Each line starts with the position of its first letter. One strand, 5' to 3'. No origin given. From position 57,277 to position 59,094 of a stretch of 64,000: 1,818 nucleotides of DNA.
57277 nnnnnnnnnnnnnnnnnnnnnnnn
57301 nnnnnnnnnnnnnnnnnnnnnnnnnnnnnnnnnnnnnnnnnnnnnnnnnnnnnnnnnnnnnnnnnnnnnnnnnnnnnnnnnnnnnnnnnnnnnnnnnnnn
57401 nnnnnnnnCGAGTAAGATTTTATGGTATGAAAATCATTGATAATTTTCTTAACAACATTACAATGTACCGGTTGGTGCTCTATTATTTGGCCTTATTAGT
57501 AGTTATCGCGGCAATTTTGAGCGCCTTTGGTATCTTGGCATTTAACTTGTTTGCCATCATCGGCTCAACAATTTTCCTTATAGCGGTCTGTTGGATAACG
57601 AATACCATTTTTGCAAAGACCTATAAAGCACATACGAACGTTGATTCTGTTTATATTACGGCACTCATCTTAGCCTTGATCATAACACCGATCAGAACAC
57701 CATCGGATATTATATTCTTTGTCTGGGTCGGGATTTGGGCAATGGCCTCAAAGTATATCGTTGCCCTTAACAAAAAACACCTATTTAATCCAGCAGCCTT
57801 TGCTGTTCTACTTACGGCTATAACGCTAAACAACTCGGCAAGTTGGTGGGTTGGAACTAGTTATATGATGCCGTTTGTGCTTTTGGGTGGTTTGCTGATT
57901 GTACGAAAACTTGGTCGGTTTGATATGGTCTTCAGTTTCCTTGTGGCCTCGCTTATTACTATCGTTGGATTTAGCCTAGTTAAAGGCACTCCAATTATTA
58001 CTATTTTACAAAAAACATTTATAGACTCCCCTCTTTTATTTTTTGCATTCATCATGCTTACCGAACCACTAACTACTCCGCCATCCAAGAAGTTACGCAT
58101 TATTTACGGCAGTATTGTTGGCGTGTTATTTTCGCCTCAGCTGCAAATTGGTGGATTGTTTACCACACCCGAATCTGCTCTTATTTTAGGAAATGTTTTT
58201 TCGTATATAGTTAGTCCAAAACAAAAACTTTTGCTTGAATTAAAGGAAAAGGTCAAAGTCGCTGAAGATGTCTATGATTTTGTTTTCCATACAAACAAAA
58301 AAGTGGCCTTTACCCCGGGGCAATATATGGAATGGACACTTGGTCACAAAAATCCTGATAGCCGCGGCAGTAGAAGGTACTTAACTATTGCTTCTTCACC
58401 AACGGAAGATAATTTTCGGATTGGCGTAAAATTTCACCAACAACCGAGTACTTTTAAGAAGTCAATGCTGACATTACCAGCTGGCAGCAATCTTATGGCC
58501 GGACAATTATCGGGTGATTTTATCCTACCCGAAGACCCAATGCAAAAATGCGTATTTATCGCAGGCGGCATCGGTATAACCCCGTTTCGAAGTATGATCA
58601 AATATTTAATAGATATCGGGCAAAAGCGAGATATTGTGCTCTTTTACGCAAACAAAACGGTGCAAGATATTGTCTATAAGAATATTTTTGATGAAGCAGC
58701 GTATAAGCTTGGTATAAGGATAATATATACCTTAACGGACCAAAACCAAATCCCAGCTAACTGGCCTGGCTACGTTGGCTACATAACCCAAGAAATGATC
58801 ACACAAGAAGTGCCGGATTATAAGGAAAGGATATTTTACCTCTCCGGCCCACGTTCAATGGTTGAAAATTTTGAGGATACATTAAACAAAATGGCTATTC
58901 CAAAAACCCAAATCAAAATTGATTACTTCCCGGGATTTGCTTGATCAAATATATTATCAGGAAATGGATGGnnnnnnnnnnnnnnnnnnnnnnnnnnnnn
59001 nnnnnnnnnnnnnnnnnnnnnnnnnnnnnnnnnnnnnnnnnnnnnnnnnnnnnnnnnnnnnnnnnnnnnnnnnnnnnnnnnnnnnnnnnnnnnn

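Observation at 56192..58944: Compact three-gene flavin module: extracytoplasmic FMN-binding protein, ApbE flavin transferase and a membrane protein fused to an FNR-like NAD(P)H/FAD domain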

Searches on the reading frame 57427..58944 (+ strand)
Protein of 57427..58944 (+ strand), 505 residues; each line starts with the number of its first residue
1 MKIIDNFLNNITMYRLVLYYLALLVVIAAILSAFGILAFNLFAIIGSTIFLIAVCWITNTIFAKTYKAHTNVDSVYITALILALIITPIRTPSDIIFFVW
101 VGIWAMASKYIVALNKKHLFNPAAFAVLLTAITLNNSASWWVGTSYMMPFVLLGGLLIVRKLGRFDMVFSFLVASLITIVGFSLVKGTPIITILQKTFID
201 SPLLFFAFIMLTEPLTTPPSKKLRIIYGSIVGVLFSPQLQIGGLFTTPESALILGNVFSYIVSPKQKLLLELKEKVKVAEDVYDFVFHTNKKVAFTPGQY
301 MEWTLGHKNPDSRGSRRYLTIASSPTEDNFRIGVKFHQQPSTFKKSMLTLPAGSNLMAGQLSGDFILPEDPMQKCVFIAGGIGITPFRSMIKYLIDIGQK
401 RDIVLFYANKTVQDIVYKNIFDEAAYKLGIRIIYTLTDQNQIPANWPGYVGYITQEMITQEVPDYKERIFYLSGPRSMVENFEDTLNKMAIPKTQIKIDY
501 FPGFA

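Call 3: search_protein_families(library=pfam, proteins=[window:57427-58944:+], max_evalue=0.01)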
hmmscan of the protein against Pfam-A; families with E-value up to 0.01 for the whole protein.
window:57427-58944:+ (505 aa): 2 families
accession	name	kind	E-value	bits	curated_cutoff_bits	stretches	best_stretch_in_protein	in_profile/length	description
PF00175.26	NAD_binding_1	-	4.8e-18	66.2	22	1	377-481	1-106/109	Oxidoreductase NAD-binding domain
PF03116.20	NQR2_RnfD_RnfE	-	7.8e-06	25.9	27.7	1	150-259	177-283/296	NQR2, RnfD, RnfE family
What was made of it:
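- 57427..58221 (+): RnfD/NqrB-like membrane domain of the fusion protein (residues 1-265), with 10 helices and both termini inside. Pfam PF03116, E 7.8e-6, below the cut-off (call 3).
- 58228..58944 (+): Cytoplasmic FNR-like FAD/NAD(P)H domain (residues 268-505), with RRYLT at 58372-58386 and GGIGITP at 58564-58584. PF00175, E 4.8e-18 (call 3).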

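Call 4: search_protein_families(library=ncbifam, proteins=[window:57427-58944:+], max_evalue=0.01)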
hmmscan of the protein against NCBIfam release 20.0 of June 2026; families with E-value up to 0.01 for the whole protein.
window:57427-58944:+ (505 aa): 25 families
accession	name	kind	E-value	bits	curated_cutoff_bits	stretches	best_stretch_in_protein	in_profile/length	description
NF009805.0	PRK13289.1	equivalog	1.4e-25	90.1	432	1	272-501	159-392/399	NO-inducible flavohemoprotein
NF058606.1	GlBtMonoRdsGbcB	equivalog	1.2e-23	83.6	500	1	276-489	22-235/362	glycine betaine monooxygenase reductase subunit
NF040810.1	BenC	equivalog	3.9e-16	59.1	430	1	282-496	119-325/333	benzoate 1,2-dioxygenase electron transfer component BenC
NF005963.0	PRK08051.1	equivalog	6.2e-16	58.4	230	1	276-496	12-225/233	NAD(P)H-flavin reductase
NF045803.1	MethMoxFADbindMmoC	equivalog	8.3e-15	54.4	500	1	271-499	110-338/343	aromatic/alkene monooxygenase hydroxylase FAD-binding subunit MmoC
NF007964.0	PRK10684.1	equivalog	1.7e-14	53.5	383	1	279-499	21-235/333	NADH oxidoreductase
TIGR02160.1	PA_CoA_Oxy5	hypoth_equivalog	8.5e-14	51.1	420.8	1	291-501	29-241/352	1,2-phenylacetyl-CoA epoxidase subunit PaaE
NF008822.0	PRK11872.1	equivalog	2e-12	46.8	402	1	289-501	131-335/341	anthranilate 1,2-dioxygenase electron transfer component AntC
TIGR01941.1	nqrF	equivalog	9.5e-12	44.5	295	1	346-501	245-403/405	NADH:ubiquinone reductase (Na(+)-transporting) subunit F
NF052252.1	flav_redu_LuxG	exception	1.4e-09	37.5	340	1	277-487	10-214/232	flavin mononucleotide reductase LuxG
NF040830.1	sulfhyd_ShyC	equivalog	2.4e-09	36.8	600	1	289-419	33-155/288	NAD(P)-dependent hydrogenase/sulfhydrogenase 2 subunit gamma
NF000796.0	PRK00054.1-1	equivalog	1.2e-08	34.5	224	1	269-494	5-196/254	dihydroorotate dehydrogenase electron transfer subunit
NF006220.0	PRK08345.1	subfamily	1.3e-08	34.5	395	1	357-480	98-230/294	cytochrome-c3 hydrogenase subunit gamma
TIGR02911.1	sulfite_red_B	equivalog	4.2e-07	29.3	288.6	1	358-500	85-223/261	anaerobic sulfite reductase subunit AsrB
NF008178.0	PRK10926.1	equivalog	3.1e-05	23.4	390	1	294-442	30-177/248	ferredoxin--NADP(+) reductase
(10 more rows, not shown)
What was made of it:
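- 58228..58944 (+): NCBIfam matches to flavohemoprotein, GbcB and NqrF reductase modules (call 4).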

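Call 17: find_homologous_proteins(query=window:57427-58944:+, max_evalue=0.00001)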
Query window:57427-58944:+ (505 aa): 7995 proteins with E <= 0.00001 among 8000 candidates; the best 120 are listed.
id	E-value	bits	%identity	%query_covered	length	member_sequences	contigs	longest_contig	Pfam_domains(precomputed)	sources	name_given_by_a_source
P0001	0.0e+0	1120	100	100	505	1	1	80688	PF00175.27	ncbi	-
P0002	2.1e-215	734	64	100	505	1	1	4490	PF00175.27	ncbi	-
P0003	5.2e-214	730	64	100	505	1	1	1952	PF00175.27,PF03116.21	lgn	-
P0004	1.6e-213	728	62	100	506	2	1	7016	PF00175.27,PF03116.21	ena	-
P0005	1.0e-212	725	63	100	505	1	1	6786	PF00175.27,PF03116.21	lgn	-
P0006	2.2e-210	718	61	100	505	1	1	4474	PF00175.27,PF03116.21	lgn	-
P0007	5.0e-210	716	62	100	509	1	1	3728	PF00175.27,PF03116.21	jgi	jgi:ferredoxin-NADP reductase/Na+-translocating ferredoxin:NAD+ oxidoreductase RnfD subunit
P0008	5.2e-210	716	62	99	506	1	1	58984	PF00175.27,PF03116.21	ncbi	ncbi:MAG: RnfABCDGE type electron transport complex subunit D [Chloroflexota bacterium]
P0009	2.5e-209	714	64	98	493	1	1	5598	PF00175.27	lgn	-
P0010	5.6e-208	710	63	100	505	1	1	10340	PF00175.27,PF03116.21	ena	-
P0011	9.0e-208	709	61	100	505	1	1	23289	PF00175.27,PF03116.21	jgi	jgi:ferredoxin-NADP reductase/Na+-translocating ferredoxin:NAD+ oxidoreductase RnfD subunit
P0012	1.1e-206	705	62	100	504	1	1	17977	PF00175.27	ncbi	-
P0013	1.2e-206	705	61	100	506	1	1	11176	PF00175.27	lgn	-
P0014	5.3e-206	703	59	100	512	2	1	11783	PF00175.27,PF03116.21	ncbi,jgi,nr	ncbi:MAG TPA: FAD-dependent oxidoreductase [Aggregatilineales bacterium]|nr:FAD-dependent oxidoreduc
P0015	1.4e-205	702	61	100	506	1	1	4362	PF00175.27,PF03116.21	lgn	-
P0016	2.3e-205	701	60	100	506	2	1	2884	PF00175.27,PF00970.31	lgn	-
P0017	5.2e-205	700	59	100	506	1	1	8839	PF00175.27,PF03116.21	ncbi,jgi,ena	jgi:ferredoxin-NADP reductase/Na+-translocating ferredoxin:NAD+ oxidoreductase RnfD subunit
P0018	7.7e-205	699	63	99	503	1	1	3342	PF00175.27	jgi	jgi:ferredoxin-NADP reductase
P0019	1.4e-204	699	58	100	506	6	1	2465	PF00175.27,PF03116.21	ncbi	-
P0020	2.8e-204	698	61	95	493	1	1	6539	PF00175.27,PF03116.21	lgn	-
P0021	3.1e-204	697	58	100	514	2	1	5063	PF00175.27,PF03116.21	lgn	-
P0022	1.3e-203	695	58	100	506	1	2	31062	PF00175.27,PF03116.21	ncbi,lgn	-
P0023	1.6e-203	695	60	100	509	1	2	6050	PF00175.27,PF03116.21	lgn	-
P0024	2.0e-203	695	60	100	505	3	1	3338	PF00175.27,PF03116.21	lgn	-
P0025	2.3e-203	695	61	100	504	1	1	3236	PF00175.27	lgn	-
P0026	2.9e-203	694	61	100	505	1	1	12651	PF00175.27,PF03116.21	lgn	-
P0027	3.3e-203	694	58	100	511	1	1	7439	PF00175.27,PF03116.21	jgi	jgi:ferredoxin-NADP reductase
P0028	4.3e-203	694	60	100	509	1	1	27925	PF00175.27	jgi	jgi:glycine betaine catabolism B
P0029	1.0e-202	692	58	100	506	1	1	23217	PF00175.27,PF03116.21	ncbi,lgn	-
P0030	2.4e-202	691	60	100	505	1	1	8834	PF00175.27,PF03116.21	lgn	-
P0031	2.5e-202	691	58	100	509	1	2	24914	PF00175.27,PF03116.21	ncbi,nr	ncbi:MAG: RnfABCDGE type electron transport complex subunit D [Anaerolineae bacterium]|nr:RnfABCDGE 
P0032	3.4e-202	691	60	100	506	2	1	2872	PF00175.27,PF03116.21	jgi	jgi:glycine betaine catabolism B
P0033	4.1e-202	690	59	100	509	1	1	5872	PF00175.27,PF03116.21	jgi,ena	-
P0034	7.3e-202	690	58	100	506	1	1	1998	PF00175.27,PF03116.21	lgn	-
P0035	9.0e-202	689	59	100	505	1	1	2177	PF00175.27,PF03116.21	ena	-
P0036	9.1e-202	689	58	100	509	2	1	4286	PF00175.27,PF03116.21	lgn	-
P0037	1.1e-201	689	59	99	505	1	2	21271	PF00175.27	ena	-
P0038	1.2e-201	689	59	100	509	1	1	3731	PF00175.27,PF03116.21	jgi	jgi:ferredoxin-NADP reductase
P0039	1.3e-201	689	58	100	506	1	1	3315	PF00175.27,PF03116.21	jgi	jgi:ferredoxin-NADP reductase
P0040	1.4e-201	689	60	100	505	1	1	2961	PF00175.27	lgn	-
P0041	1.4e-201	689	60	100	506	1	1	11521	PF00175.27,PF03116.21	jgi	jgi:ferredoxin-NADP reductase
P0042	1.5e-201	689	59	100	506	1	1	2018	PF00175.27,PF03116.21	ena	-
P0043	1.8e-201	688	59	100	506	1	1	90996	PF00175.27,PF03116.21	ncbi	ncbi:MAG: RnfABCDGE type electron transport complex subunit D [Chloroflexota bacterium]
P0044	1.9e-201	688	60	100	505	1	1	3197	PF00175.27,PF03116.21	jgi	jgi:ferredoxin-NADP reductase/Na+-translocating ferredoxin:NAD+ oxidoreductase RnfD subunit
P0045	2.3e-201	688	58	100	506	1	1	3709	PF00175.27,PF03116.21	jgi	jgi:ferredoxin-NADP reductase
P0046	2.5e-201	688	61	100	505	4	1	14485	PF00175.27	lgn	-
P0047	3.8e-201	687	59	100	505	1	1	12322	PF00175.27,PF03116.21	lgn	-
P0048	4.6e-201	687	59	99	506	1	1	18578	PF00175.27,PF03116.21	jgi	jgi:ferredoxin-NADP reductase/Na+-translocating ferredoxin:NAD+ oxidoreductase RnfD subunit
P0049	5.4e-201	687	59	100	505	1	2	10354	PF00175.27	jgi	jgi:ferredoxin-NADP reductase/Na+-translocating ferredoxin:NAD+ oxidoreductase RnfD subunit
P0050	5.4e-201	687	59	99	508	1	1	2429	PF00175.27,PF03116.21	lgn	-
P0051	5.7e-201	687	58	100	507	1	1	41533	PF00175.27,PF03116.21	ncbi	-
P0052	9.0e-201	686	60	100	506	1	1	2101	PF00175.27,PF03116.21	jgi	jgi:ferredoxin-NADP reductase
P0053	9.5e-201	686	59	100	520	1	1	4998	PF00175.27,PF03116.21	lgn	-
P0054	9.6e-201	686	59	100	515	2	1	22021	PF00175.27,PF03116.21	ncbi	ncbi:MAG: FAD-dependent oxidoreductase [Aggregatilineales bacterium]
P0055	1.2e-200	686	59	100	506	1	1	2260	PF00175.27,PF03116.21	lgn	-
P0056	1.2e-200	686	59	100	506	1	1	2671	PF00175.27,PF03116.21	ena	-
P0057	1.3e-200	685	59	100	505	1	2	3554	PF00175.27,PF03116.21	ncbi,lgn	-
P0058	1.4e-200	685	58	100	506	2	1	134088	PF00175.27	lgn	-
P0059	1.4e-200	685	59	100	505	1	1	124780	PF00175.27,PF03116.21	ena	-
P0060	1.9e-200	685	57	100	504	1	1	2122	PF00175.27,PF03116.21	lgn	-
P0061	2.2e-200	685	60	100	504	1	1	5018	PF00175.27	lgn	-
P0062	2.7e-200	684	59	100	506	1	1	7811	PF00175.27,PF03116.21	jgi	jgi:ferredoxin-NADP reductase/Na+-translocating ferredoxin:NAD+ oxidoreductase RnfD subunit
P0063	3.6e-200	684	59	100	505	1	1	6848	PF00175.27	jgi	jgi:glycine betaine catabolism B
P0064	5.0e-200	684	57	100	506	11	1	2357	PF00175.27,PF03116.21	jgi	jgi:glycine betaine catabolism B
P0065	6.8e-200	683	57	100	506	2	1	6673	PF00175.27,PF03116.21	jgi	jgi:ferredoxin-NADP reductase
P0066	7.0e-200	683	60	100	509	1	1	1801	PF00175.27,PF03116.21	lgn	-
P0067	7.1e-200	683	59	100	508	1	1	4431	PF00175.27,PF03116.21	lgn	-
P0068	7.3e-200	683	57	100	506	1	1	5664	PF00175.27,PF03116.21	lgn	-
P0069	7.6e-200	683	60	100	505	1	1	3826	PF00175.27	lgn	-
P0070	8.0e-200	683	59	100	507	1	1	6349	PF00175.27,PF03116.21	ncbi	-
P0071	9.7e-200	683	58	100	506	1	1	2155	PF00175.27,PF03116.21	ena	-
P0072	9.8e-200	683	58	100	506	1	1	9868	PF00175.27,PF03116.21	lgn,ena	-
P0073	1.0e-199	683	58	100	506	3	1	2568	PF00175.27,PF03116.21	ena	-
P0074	1.0e-199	683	59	100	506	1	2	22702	PF00175.27,PF03116.21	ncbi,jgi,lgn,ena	-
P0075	1.3e-199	682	58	100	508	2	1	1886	PF00175.27,PF03116.21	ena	-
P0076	1.3e-199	682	59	100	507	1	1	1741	PF00175.27,PF03116.21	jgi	jgi:ferredoxin-NADP reductase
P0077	1.4e-199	682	59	100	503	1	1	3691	PF00175.27,PF03116.21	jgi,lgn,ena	-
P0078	1.5e-199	682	58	100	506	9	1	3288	PF00175.27,PF03116.21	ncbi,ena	-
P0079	1.9e-199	682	59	100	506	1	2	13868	PF00175.27,PF03116.21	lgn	-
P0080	2.0e-199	682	58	100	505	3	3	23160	PF00175.27,PF03116.21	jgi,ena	jgi:ferredoxin-NADP reductase/Na+-translocating ferredoxin:NAD+ oxidoreductase RnfD subunit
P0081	2.5e-199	681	59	99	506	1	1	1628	PF00175.27,PF03116.21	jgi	-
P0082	3.1e-199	681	58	100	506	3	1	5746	PF00175.27,PF03116.21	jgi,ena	-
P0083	3.2e-199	681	57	100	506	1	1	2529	PF00175.27,PF03116.21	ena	-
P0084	3.8e-199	681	58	100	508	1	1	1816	PF00175.27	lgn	-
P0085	4.0e-199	681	59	99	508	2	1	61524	PF00175.27,PF03116.21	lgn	-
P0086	4.1e-199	681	57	100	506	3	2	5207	PF00175.27,PF03116.21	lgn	-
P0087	4.9e-199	680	59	100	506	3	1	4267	PF00175.27,PF03116.21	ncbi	-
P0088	5.0e-199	680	57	100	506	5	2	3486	PF00175.27,PF03116.21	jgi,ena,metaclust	jgi:ferredoxin-NADP reductase|metaclust:\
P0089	5.2e-199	680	58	100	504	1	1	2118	PF00175.27,PF03116.21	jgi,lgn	jgi:ferredoxin-NADP reductase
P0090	5.6e-199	680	56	100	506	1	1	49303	PF00175.27,PF03116.21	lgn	-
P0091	5.6e-199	680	59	100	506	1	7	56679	PF00175.27,PF03116.21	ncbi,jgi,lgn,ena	ncbi:MAG: RnfABCDGE type electron transport complex subunit D [Anaerolineales bacterium]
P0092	6.2e-199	680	57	99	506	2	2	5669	PF00175.27,PF03116.21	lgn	-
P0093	6.6e-199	680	60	100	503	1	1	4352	PF00175.27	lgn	-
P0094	6.7e-199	680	58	100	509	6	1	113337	PF00175.27,PF03116.21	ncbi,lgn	-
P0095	6.8e-199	680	58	100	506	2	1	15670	PF00175.27,PF03116.21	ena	-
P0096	8.0e-199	680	58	100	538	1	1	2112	PF00175.27,PF03116.21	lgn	-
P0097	8.8e-199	679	58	100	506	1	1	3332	PF00175.27,PF03116.21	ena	-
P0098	8.9e-199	679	56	100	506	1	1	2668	PF00175.27,PF03116.21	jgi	jgi:ferredoxin-NADP reductase/Na+-transporting NADH:ubiquinone oxidoreductase subunit NqrB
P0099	1.0e-198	679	58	100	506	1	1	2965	PF00175.27,PF03116.21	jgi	jgi:glycine betaine catabolism B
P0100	1.1e-198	679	60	100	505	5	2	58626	PF00175.27,PF03116.21,PF08030.18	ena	-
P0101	1.1e-198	679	57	100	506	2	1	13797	PF00175.27,PF03116.21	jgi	jgi:ferredoxin-NADP reductase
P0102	1.1e-198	679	57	100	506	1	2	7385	PF00175.27,PF03116.21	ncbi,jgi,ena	ncbi:MAG: RnfABCDGE type electron transport complex subunit D [Anaerolineales bacterium]|jgi:ferredo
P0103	1.1e-198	679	58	100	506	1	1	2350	PF00175.27,PF03116.21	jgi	jgi:glycine betaine catabolism B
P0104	1.1e-198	679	60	100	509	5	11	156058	PF00175.27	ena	-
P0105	1.2e-198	679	57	100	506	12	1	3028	PF00175.27,PF03116.21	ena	-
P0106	1.3e-198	679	59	100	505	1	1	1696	PF00175.27,PF03116.21,PF00970.31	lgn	-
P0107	1.4e-198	679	60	100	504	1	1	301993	PF00175.27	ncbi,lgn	-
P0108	1.4e-198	679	57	100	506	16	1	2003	PF00175.27,PF03116.21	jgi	jgi:ferredoxin-NADP reductase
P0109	1.5e-198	679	60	100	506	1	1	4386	PF00175.27,PF03116.21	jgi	jgi:ferredoxin-NADP reductase/Na+-translocating ferredoxin:NAD+ oxidoreductase RnfD subunit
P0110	2.4e-198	678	59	100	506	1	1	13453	PF00175.27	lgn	-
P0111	2.4e-198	678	58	100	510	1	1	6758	PF00175.27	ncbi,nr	ncbi:MAG: oxidoreductase [Patescibacteria group bacterium]|nr:oxidoreductase [Patescibacteria group 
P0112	3.1e-198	678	58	100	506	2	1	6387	PF00175.27,PF03116.21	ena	-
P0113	3.8e-198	677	58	100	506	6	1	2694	PF00175.27,PF03116.21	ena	-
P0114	3.9e-198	677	59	100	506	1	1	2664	PF00175.27,PF03116.21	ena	-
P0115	4.0e-198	677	56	100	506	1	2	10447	PF00175.27,PF03116.21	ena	-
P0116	4.1e-198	677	60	97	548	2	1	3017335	PF00175.27,PF03116.21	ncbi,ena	-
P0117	6.1e-198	677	58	100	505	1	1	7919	PF00175.27,PF03116.21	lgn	-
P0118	6.7e-198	677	56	100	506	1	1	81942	PF00175.27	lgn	-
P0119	7.7e-198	676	57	100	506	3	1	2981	PF00175.27,PF03116.21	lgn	-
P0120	1.1e-197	676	58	100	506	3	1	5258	PF00175.27,PF03116.21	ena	-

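Call 18: find_related_loci(query=window:57427-58944:+, collection=genome_contigs, flank=6000)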
Query window:57427-58944:+ (505 aa) in genome_contigs; peptide patterns used: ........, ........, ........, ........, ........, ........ (x = any residue, [..] = any of these).
258 stretches matched a pattern; 155 encode a relative of the query (tblastn E <= 1e-3); the best 80 are kept; 80 distinct loci.
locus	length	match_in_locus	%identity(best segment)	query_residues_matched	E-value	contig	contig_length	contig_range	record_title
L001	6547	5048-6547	58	1-500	0e+0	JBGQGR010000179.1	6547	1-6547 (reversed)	MAG: Anaerolineae bacterium isolate OBJ2_061818_090_22 k141_1799772_length_6547_cov_7.0000, whole genome shotgun sequenc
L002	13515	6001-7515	58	1-505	0e+0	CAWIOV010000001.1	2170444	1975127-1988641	MAG: uncultured Chloroflexia bacterium isolate MFD01689.bin.1.12 genome assembly, contig: contig_11975, whole genome sho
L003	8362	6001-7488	58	1-505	0e+0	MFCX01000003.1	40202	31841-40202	MAG: Candidatus Daviesbacteria bacterium RIFCSPHIGHO2_02_FULL_39_12 rifcsphigho2_02_scaffold_1094, whole genome shotgun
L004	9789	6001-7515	56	1-505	0e+0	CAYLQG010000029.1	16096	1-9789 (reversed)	MAG TPA_asm: uncultured Gammaproteobacteria bacterium isolate binchicken_co54_478 genome assembly, contig: NODE_6431_len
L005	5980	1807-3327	55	4-504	0e+0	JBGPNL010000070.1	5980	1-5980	MAG: Candidatus Paceibacteria bacterium isolate OBJ_0618_7090110_215 k141_1022434_length_5980_cov_10.0000, whole genome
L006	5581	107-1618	57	1-504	0e+0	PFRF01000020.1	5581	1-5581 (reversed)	MAG: Candidatus Levybacteria bacterium CG_4_9_14_0_2_um_filter_35_21 CG_4_9_14_0.2_um_filter_scaffold_19052_c, whole gen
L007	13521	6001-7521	57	1-505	0e+0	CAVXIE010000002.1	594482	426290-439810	MAG: Candidatus Staskawiczbacteria bacterium isolate MFD03044.bin.2.105 genome assembly, contig: contig_30693, whole gen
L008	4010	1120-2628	57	1-503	0e+0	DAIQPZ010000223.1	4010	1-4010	MAG TPA_asm: Anaerolineaceae bacterium isolate CTOTU25342 NODE_17006_length_4010_cov_7.811125, whole genome shotgun sequ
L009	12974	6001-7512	57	1-505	0e+0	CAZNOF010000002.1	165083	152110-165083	MAG TPA_asm: uncultured Pseudomonadales bacterium isolate SRP170004_co1_5 genome assembly, contig: NODE_85_length_165083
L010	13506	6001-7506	57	1-504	0e+0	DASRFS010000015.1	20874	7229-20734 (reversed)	MAG TPA_asm: Patescibacteria group bacterium isolate SMAG_U10038 k141_1689002, whole genome shotgun sequence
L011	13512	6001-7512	56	1-504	0e+0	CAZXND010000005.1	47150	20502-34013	MAG TPA_asm: uncultured Gammaproteobacteria bacterium isolate SRP192515_co1_195 genome assembly, contig: NODE_544_length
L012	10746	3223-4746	58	1-505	0e+0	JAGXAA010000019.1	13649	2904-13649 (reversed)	MAG: Patescibacteria group bacterium isolate REEB66 contig-150_5790, whole genome shotgun sequence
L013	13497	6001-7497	55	1-505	0e+0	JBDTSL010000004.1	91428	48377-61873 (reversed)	MAG: Candidatus Doudnabacteria bacterium isolate cluster3_bin.27 NODE_437_length_91428_cov_9.060773, whole genome shotgu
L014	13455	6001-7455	57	1-504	0e+0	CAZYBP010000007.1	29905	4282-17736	MAG TPA_asm: uncultured Gammaproteobacteria bacterium isolate binchicken_co227_340 genome assembly, contig: NODE_2720_le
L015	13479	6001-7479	56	1-493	0e+0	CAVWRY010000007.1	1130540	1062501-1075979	MAG: uncultured Chloroflexia bacterium isolate MFD01213.bin.1.46 genome assembly, contig: contig_5209, whole genome shot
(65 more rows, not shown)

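Call 27: search_solved_structures(query=window:57427-58944:+, max_evalue=1, show_alignments=0)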
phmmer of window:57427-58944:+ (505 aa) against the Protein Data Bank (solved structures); distinct sequences matched with E-value up to 1: 115 (the best 60 are shown).
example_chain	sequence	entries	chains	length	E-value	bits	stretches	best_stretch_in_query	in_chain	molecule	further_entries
2r6h_A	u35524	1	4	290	5e-11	45.2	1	339-501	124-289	NADH:ubiquinone oxidoreductase, Na translocating, F subunit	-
2eix_A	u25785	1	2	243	6.6e-11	44.9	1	267-480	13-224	NADH-cytochrome b5 reductase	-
4wqm_A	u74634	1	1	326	1.2e-08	37.5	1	271-486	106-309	Toluene-4-monooxygenase electron transfer component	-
4u9u_A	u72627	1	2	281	2.2e-08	36.6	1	344-503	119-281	Na(+)-translocating NADH-quinone reductase subunit F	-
8ad4_A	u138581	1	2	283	2.2e-08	36.5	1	344-503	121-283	Na(+)-translocating NADH-quinone reductase subunit F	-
4uaj_A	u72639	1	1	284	2.2e-08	36.5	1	344-503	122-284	Na(+)-translocating NADH-quinone reductase subunit F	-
7xk3_F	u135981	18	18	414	2.8e-08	36.2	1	344-503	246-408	Na(+)-translocating NADH-quinone reductase subunit F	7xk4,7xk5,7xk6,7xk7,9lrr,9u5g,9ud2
8a1t_F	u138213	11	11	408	4.6e-08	35.5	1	344-503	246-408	Na(+)-translocating NADH-quinone reductase subunit F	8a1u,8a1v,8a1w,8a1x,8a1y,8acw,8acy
1cne_A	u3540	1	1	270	7.5e-08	34.8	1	372-481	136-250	NITRATE REDUCTASE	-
8ad3_A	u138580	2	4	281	8.8e-08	34.5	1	344-499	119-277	Na(+)-translocating NADH-quinone reductase subunit F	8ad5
5yly_A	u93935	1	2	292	1e-07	34.4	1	371-494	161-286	Nitrate reductase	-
5ogx_A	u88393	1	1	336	1.1e-07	34.2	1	263-482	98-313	Cytochrome P450 reductase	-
1cnf_A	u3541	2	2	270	2.7e-07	32.9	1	372-480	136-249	NITRATE REDUCTASE | NADH-DEPENDENT NITRATE REDUCTASE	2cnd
6o0a_A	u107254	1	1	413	2.9e-07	32.9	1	271-497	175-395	Flavohemoglobin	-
7rom_A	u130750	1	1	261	3.9e-07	32.4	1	320-481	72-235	NADH-cytochrome b5 reductase 1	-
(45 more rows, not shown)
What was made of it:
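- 58228..58944 (+): PDB sequence match to the NqrF FAD domain 2r6h, E 5e-11 (call 27).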
